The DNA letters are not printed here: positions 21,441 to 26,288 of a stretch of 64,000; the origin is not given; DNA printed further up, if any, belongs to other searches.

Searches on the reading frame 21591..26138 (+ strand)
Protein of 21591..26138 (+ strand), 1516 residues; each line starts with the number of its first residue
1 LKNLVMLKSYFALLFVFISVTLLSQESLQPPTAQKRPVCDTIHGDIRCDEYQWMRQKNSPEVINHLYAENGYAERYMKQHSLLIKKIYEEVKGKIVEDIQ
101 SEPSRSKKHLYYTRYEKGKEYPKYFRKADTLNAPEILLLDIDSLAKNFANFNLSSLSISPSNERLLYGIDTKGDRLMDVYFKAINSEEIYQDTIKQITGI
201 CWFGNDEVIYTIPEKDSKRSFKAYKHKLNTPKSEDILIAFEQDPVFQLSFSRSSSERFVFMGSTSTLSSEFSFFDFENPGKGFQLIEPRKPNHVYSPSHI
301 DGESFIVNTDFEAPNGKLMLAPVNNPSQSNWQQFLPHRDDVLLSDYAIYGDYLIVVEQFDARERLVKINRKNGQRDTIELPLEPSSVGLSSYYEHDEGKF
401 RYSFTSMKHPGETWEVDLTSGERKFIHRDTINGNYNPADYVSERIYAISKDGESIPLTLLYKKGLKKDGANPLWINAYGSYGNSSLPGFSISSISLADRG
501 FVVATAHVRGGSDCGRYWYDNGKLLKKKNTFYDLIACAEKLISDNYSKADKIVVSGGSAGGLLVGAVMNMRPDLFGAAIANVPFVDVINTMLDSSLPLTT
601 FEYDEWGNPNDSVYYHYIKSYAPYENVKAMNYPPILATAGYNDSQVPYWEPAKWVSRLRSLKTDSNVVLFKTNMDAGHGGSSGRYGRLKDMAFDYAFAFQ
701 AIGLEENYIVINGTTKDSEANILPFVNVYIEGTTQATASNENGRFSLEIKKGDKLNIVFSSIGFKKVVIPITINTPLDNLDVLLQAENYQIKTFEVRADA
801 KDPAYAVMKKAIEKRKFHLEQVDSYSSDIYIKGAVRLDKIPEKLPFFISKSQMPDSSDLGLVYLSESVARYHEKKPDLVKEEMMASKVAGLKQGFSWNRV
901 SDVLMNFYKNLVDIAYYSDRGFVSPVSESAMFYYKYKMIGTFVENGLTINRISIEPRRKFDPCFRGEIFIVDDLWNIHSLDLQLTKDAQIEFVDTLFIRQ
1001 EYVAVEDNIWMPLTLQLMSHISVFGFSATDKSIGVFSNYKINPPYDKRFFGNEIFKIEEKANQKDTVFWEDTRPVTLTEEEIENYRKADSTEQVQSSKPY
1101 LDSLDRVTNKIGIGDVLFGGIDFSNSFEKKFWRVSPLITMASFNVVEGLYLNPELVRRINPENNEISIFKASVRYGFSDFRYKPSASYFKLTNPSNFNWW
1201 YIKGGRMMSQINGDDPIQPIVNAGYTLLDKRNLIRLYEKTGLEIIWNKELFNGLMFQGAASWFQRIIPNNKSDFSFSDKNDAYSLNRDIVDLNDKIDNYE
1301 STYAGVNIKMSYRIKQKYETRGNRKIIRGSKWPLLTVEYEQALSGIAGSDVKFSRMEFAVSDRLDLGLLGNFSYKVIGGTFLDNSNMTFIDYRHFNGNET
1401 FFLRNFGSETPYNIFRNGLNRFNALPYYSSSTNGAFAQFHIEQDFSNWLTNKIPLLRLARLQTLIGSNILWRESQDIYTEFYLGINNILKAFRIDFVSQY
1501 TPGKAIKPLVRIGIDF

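Call 13: search_protein_families(library=pfam, proteins=[window:21591-26138:+], max_evalue=0.001)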
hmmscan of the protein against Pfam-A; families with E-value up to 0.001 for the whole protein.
window:21591-26138:+ (1516 aa): 5 families
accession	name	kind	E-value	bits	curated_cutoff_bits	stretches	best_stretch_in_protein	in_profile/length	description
PF18939.6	DUF5686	-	8.4e-200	666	39.2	1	807-1485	1-669/669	Family of unknown function (DUF5686)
PF02897.21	Peptidase_S9_N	-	2e-77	261.1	24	1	30-426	1-411/414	Prolyl oligopeptidase, N-terminal beta-propeller domain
PF00326.27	Peptidase_S9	-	2.2e-65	220.6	22.6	1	489-703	3-211/213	Prolyl oligopeptidase family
PF13715.12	CarbopepD_reg_2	-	8.3e-14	51.8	32.2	1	711-791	1-83/88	CarboxypepD_reg-like domain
PF13620.12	CarboxypepD_reg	-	2.7e-06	28.1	32.3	1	711-774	2-70/82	Carboxypeptidase regulatory-like domain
